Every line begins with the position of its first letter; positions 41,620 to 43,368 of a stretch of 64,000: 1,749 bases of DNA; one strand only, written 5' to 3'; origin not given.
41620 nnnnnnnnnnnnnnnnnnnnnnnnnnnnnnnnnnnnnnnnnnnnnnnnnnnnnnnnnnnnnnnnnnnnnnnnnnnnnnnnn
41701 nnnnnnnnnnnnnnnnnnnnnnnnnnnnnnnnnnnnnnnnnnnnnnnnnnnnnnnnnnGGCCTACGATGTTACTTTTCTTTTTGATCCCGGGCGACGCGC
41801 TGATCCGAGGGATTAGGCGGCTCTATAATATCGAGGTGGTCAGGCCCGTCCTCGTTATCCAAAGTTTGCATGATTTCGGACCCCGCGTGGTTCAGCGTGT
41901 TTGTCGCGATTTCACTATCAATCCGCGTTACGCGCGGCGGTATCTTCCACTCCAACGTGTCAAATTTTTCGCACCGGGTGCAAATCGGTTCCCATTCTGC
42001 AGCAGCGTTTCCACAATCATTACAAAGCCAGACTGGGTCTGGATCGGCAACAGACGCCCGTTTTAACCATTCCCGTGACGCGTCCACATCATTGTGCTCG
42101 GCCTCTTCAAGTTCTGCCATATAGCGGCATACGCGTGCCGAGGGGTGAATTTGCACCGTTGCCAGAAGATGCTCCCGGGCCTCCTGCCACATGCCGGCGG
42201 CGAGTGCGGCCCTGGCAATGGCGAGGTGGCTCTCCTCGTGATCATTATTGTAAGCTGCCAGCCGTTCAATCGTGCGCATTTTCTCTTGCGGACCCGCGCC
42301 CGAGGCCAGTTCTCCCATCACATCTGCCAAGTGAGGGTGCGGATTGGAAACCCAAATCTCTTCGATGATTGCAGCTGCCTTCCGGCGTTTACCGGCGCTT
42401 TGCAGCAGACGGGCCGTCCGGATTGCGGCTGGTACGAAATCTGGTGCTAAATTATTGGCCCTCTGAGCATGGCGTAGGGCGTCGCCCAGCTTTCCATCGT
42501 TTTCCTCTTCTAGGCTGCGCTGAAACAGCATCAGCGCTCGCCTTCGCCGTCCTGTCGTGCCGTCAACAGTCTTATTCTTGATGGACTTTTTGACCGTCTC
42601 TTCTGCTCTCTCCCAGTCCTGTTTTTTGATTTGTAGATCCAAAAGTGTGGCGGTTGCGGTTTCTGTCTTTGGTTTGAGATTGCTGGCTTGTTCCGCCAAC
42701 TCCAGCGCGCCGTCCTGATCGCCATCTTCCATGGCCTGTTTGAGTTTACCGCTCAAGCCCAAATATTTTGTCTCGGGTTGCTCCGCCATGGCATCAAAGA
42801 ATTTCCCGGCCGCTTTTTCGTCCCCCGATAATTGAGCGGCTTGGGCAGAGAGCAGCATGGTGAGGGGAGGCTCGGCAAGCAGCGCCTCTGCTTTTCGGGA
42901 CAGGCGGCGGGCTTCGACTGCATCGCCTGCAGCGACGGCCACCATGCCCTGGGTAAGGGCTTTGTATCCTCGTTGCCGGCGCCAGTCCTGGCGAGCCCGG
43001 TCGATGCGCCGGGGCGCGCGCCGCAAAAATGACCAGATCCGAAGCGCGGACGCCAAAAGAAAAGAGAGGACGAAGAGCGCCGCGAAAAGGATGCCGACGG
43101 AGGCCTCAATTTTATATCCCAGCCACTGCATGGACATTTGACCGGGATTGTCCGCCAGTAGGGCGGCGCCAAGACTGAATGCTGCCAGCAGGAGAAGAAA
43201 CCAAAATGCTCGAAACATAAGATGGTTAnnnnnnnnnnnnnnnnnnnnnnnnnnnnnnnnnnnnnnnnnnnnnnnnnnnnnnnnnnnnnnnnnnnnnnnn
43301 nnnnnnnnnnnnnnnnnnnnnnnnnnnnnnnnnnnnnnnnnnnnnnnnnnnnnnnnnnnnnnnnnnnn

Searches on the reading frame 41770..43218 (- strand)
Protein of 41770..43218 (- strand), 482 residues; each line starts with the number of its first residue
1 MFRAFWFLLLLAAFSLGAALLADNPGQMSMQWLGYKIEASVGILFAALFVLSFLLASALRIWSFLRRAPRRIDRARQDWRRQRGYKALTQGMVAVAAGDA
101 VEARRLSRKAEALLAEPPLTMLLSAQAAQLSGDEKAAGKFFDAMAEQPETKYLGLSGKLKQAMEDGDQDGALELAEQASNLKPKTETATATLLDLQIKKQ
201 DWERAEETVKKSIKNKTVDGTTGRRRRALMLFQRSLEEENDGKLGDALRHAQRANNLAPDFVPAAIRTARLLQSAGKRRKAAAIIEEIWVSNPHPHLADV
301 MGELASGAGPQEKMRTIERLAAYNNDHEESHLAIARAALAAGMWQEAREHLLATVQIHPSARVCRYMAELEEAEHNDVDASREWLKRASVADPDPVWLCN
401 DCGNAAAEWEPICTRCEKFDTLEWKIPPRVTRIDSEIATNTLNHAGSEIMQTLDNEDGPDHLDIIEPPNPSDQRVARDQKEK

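Call 3: search_protein_families(library=pfam, proteins=[window:41770-43218:-], max_evalue=0.1)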
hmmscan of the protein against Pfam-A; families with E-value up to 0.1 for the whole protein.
window:41770-43218:- (482 aa): 11 families
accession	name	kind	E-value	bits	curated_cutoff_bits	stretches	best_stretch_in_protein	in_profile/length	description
PF07219.19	HemY_N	-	3.7e-25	88.5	31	1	26-132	1-107/107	HemY protein N-terminus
PF14559.12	TPR_19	-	2.1e-15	57.2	25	3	162-211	1-50/68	Tetratricopeptide repeat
PF25062.1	ARM_TT21_N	-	5.7e-06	26.7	40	1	76-205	90-221/222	Tetratricopeptide repeat protein 21 N-terminal ARM repeat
PF13428.12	TPR_14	-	7.6e-05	23.5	23.5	1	330-369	3-43/44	Tetratricopeptide repeat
PF07719.23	TPR_2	-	0.0029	18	27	0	329-359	2-32/34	Tetratricopeptide repeat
PF12895.13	ANAPC3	-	0.0066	17.1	27.2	0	317-367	12-61/82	Anaphase-promoting complex, cyclosome, subunit 3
PF18073.7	Zn_ribbon_LapB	-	0.026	14.7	25.7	1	397-423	1-27/28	Rubredoxin metal binding domain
PF22998.2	GNAT_LYC1-like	-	0.029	14.4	27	1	310-401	106-202/207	LYC1 GNAT-like C-terminal domain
PF25393.1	LTM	-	0.031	14.6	27.5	0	155-177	2-24/42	LUBAC thetering domain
PF02607.22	B12-binding_2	-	0.04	14.5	23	0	158-179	4-25/74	B12 binding domain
PF14561.12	TPR_20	-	0.073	13.8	25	1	311-360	5-54/90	Tetratricopeptide repeat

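Call 4: search_protein_families(library=ncbifam, proteins=[window:41770-43218:-], max_evalue=0.1)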
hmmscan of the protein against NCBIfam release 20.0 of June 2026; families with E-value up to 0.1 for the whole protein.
window:41770-43218:- (482 aa): 10 families
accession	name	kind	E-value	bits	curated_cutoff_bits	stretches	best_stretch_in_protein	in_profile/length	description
TIGR00540.1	TPR_hemY_coli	hypoth_equivalog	2.2e-32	112.3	142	1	4-384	3-382/385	heme biosynthesis-associated TPR protein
NF008757.0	PRK11788.1-5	equivalog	2.6e-14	53.2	363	1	169-422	124-379/388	lipopolysaccharide assembly protein LapB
NF008017.0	PRK10747.1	equivalog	2.5e-09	36.5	608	1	6-150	7-150/398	protoheme IX biogenesis protein HemY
TIGR02917.1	PEP_TPR_lipo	equivalog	2.5e-09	35.6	312.2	2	234-392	131-291/899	XrtA/PEP-CTERM system TPR-repeat protein PrsT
NF008756.0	PRK11788.1-4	equivalog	3.9e-08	32.7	474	1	159-422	114-380/389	lipopolysaccharide assembly protein LapB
NF040959.1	MamA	equivalog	0.00037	20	200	1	164-283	83-194/204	magnetosome protein MamA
NF008520.0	PRK11447.1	equivalog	0.0014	16.5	858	1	134-293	368-526/1157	cellulose synthase complex outer membrane protein BcsC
TIGR00416.1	sms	equivalog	0.019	13.8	403.05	1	396-425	7-36/454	DNA repair protein RadA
TIGR03848.1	MSMEG_4193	subfamily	0.058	12.8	203.85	0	347-400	96-150/204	MSMEG_4193 family putative phosphomutase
TIGR00990.1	3a0801s09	subfamily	0.079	11.6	757.25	0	170-205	526-561/615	mitochondrial import receptor subunit TOM70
